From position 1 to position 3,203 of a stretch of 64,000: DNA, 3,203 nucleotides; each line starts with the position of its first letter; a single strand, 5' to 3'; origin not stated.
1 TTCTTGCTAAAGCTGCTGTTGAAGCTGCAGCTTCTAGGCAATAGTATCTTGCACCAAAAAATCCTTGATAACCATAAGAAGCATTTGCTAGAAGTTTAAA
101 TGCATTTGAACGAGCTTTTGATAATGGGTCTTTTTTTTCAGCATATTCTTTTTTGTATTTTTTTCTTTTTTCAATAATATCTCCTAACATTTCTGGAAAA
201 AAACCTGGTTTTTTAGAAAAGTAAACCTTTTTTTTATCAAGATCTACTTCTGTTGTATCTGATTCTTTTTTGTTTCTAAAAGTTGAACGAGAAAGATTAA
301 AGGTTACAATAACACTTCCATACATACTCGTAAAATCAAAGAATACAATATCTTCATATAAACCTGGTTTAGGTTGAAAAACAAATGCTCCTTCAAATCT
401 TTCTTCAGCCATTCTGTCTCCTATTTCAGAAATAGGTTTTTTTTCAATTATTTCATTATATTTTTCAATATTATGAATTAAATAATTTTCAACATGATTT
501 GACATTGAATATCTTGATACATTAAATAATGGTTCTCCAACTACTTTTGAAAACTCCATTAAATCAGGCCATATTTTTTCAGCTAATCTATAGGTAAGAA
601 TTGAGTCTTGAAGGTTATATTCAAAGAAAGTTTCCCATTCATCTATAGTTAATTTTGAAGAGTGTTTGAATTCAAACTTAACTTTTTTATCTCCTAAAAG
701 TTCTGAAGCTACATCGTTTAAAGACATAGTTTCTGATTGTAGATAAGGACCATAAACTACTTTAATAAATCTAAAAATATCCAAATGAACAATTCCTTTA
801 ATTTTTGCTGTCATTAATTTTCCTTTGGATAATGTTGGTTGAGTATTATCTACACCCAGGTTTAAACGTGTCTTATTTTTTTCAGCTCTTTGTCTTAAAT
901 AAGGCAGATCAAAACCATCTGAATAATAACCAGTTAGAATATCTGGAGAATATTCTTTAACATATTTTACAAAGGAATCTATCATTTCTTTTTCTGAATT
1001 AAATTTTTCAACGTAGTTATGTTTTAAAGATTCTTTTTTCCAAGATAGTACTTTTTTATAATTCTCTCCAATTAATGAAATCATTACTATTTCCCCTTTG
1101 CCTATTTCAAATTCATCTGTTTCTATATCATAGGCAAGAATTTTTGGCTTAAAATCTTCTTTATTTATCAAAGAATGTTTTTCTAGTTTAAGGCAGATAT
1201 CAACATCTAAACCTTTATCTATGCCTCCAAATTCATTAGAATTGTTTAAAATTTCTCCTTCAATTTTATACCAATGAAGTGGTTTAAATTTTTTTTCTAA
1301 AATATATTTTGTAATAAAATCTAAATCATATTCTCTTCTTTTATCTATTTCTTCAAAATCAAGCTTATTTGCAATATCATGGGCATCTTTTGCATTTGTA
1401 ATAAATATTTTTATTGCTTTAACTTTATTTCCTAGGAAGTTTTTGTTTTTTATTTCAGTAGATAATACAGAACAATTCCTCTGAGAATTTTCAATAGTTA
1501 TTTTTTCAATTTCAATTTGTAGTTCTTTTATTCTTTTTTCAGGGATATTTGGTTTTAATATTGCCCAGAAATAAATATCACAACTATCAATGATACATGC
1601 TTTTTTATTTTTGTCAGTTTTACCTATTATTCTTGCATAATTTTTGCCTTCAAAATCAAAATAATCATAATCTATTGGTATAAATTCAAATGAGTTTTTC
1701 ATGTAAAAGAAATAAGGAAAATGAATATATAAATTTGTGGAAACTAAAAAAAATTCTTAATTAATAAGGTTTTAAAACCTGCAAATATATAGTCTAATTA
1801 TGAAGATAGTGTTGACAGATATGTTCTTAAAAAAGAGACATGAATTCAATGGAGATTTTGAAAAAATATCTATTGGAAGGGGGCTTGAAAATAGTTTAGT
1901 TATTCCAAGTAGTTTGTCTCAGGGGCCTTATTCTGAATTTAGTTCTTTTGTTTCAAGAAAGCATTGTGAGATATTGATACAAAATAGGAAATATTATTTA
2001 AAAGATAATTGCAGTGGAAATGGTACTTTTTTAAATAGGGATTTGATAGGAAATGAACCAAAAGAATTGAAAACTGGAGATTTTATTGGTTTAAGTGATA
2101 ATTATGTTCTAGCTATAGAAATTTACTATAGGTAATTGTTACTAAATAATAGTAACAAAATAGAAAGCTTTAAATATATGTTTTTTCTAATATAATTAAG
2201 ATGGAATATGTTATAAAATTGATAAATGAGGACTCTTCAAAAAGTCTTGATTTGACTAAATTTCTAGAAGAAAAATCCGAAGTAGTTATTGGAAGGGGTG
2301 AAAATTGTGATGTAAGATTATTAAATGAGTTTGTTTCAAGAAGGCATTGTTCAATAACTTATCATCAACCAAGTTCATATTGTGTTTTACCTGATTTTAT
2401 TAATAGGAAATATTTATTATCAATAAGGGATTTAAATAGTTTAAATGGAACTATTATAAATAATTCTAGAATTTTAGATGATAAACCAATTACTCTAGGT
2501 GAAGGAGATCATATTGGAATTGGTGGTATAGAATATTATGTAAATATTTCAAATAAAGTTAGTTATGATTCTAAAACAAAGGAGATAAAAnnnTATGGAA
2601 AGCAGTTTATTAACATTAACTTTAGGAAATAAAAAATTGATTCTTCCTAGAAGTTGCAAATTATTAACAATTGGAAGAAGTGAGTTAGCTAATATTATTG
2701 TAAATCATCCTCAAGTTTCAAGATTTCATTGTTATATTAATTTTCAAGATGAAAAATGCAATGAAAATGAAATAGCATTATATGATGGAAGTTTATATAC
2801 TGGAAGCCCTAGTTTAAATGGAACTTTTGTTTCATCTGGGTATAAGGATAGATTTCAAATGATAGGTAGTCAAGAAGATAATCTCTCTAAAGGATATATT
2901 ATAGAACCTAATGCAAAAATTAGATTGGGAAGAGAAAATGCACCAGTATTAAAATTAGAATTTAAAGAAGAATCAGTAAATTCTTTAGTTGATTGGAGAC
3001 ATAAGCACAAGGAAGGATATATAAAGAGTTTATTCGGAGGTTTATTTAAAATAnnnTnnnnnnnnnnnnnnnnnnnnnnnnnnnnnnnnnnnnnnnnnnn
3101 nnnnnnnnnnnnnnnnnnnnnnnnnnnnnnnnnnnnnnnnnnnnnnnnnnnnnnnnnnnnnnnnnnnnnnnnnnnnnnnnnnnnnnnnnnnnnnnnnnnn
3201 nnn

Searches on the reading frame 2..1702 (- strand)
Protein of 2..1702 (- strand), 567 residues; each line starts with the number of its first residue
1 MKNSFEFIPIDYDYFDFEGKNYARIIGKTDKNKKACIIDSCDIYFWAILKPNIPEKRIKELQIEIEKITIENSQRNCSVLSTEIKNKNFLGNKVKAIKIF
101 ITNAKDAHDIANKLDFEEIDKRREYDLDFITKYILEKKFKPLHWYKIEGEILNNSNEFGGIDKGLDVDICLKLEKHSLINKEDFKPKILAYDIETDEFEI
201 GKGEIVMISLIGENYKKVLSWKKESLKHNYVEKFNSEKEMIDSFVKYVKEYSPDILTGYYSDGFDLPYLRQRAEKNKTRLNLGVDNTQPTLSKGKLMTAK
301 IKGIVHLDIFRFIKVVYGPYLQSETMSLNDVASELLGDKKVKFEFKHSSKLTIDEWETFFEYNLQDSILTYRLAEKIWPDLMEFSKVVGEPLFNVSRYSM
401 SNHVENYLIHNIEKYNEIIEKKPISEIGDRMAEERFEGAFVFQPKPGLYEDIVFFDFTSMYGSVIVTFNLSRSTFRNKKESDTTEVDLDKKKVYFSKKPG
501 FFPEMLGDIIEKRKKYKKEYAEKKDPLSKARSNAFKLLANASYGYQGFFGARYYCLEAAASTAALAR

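Call 8: search_protein_families(library=pfam, proteins=[window:2-1702:-], max_evalue=0.01)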
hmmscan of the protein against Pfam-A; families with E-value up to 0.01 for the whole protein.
window:2-1702:- (567 aa): 5 families
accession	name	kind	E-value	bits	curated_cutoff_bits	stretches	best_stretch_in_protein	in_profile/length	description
PF03104.25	DNA_pol_B_exo1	-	5.6e-29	101.7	23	1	122-315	3-230/242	DNA polymerase family B, exonuclease domain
PF00136.26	DNA_pol_B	-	4.9e-27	95.3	23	1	397-564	8-186/453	DNA polymerase family B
PF13482.12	RNase_H_2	-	1.5e-07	32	22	1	191-377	3-164/165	RNase_H superfamily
PF10108.15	DNA_pol_B_exo2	-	2.6e-05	24.4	24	1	226-280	25-79/213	Predicted 3'-5' exonuclease related to the exonuclease domain of PolB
PF03337.18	Pox_F12L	-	4.7e-05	22.2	25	1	233-354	248-365/648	Poxvirus F12L protein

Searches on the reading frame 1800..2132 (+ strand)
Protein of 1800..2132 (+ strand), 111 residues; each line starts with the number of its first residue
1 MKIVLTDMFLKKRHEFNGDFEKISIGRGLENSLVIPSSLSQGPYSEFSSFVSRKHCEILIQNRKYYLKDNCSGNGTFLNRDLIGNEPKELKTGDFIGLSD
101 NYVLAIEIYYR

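Call 3: search_protein_families(library=pfam, proteins=[window:1800-2132:+], max_evalue=1)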
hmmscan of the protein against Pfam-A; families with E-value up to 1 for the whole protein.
window:1800-2132:+ (111 aa): 2 families
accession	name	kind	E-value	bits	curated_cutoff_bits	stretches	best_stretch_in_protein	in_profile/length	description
PF00498.31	FHA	-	1.1e-16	61.4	20.7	1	23-98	1-66/67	FHA domain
PF16697.10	Yop-YscD_cpl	-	0.0024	18.5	33.2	1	51-96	36-81/94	Inner membrane component of T3SS, cytoplasmic domain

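Call 52: search_protein_families(library=ncbifam, proteins=[window:1800-2132:+], max_evalue=0.01)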
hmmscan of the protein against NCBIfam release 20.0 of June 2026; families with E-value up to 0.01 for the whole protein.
window:1800-2132:+ (111 aa): 3 families
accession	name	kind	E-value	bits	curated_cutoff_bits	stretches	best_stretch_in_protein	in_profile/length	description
TIGR03354.1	VI_FHA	hypoth_equivalog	1.4e-07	31.7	120.25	1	23-108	26-103/420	type VI secretion system-associated FHA domain protein TagH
NF049868.1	FhaB_Rv0019c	equivalog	2.8e-06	27.5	125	1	21-94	86-147/158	FHA domain-containing protein FhaB/FipA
NF041660.2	oxygluDhInhib_OdhI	equivalog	7.2e-05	22.7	200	1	51-96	75-118/130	oxoglutarate dehydrogenase inhibitor Odhl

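Call 89: search_protein_families(library=padloc, proteins=[window:1800-2132:+], max_evalue=0.01)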
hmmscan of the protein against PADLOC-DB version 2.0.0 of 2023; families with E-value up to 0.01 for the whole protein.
window:1800-2132:+ (111 aa): 0 families

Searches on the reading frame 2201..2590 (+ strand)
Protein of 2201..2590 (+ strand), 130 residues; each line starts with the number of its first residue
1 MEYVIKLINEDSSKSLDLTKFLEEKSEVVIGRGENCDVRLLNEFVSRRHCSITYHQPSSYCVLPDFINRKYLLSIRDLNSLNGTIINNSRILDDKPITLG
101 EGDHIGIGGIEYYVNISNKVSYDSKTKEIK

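Call 3: search_protein_families(library=pfam, proteins=[window:2201-2590:+], max_evalue=1)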
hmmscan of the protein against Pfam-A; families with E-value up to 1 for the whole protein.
window:2201-2590:+ (130 aa): 2 families
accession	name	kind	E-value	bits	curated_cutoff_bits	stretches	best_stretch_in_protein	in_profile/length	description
PF00498.31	FHA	-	1.1e-17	64.6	20.7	1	28-108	1-67/67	FHA domain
PF16697.10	Yop-YscD_cpl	-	1.1e-06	29.2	33.2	1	24-112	15-88/94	Inner membrane component of T3SS, cytoplasmic domain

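Call 52: search_protein_families(library=ncbifam, proteins=[window:2201-2590:+], max_evalue=0.01)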
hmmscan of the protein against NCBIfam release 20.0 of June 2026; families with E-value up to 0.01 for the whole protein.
window:2201-2590:+ (130 aa): 5 families
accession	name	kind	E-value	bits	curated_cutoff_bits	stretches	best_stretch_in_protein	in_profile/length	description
NF049868.1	FhaB_Rv0019c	equivalog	3.4e-10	40.2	125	1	24-106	84-152/158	FHA domain-containing protein FhaB/FipA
TIGR03354.1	VI_FHA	hypoth_equivalog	8.6e-08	32.4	120.25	1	19-122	17-111/420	type VI secretion system-associated FHA domain protein TagH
NF052573.1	HisKinEspAMyxo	equivalog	4.5e-05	21.7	1400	1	24-110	44-114/755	serine histidine kinase EspA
NF041660.2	oxygluDhInhib_OdhI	equivalog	0.00013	21.8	200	1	20-110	50-123/130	oxoglutarate dehydrogenase inhibitor Odhl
TIGR00207.1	fliG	equivalog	0.002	17.5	226.7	0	6-38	304-336/338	flagellar motor switch protein FliG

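Call 89: search_protein_families(library=padloc, proteins=[window:2201-2590:+], max_evalue=0.01)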
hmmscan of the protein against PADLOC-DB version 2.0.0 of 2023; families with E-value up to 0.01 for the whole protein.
window:2201-2590:+ (130 aa): 0 families

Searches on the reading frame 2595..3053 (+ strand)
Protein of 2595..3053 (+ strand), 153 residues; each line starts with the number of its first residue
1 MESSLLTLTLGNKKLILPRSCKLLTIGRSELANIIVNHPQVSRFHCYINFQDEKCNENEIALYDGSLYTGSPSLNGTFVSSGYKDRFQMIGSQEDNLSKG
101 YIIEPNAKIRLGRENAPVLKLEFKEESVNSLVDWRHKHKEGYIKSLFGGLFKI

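Call 3: search_protein_families(library=pfam, proteins=[window:2595-3053:+], max_evalue=1)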
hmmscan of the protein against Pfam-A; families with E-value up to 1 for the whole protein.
window:2595-3053:+ (153 aa): 3 families
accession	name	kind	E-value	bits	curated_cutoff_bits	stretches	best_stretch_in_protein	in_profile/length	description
PF00498.31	FHA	-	3.4e-09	37.4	20.7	1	25-81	2-48/67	FHA domain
PF16697.10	Yop-YscD_cpl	-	0.021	15.5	33.2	1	24-62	19-57/94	Inner membrane component of T3SS, cytoplasmic domain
PF24299.1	DUF7483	-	0.24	10.9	27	1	68-94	233-259/330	Domain of unknown function (DUF7483)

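Call 52: search_protein_families(library=ncbifam, proteins=[window:2595-3053:+], max_evalue=0.01)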
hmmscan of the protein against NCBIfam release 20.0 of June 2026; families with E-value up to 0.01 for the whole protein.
window:2595-3053:+ (153 aa): 0 families

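Call 89: search_protein_families(library=padloc, proteins=[window:2595-3053:+], max_evalue=0.01)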
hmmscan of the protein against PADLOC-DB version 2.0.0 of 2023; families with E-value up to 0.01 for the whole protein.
window:2595-3053:+ (153 aa): 0 families
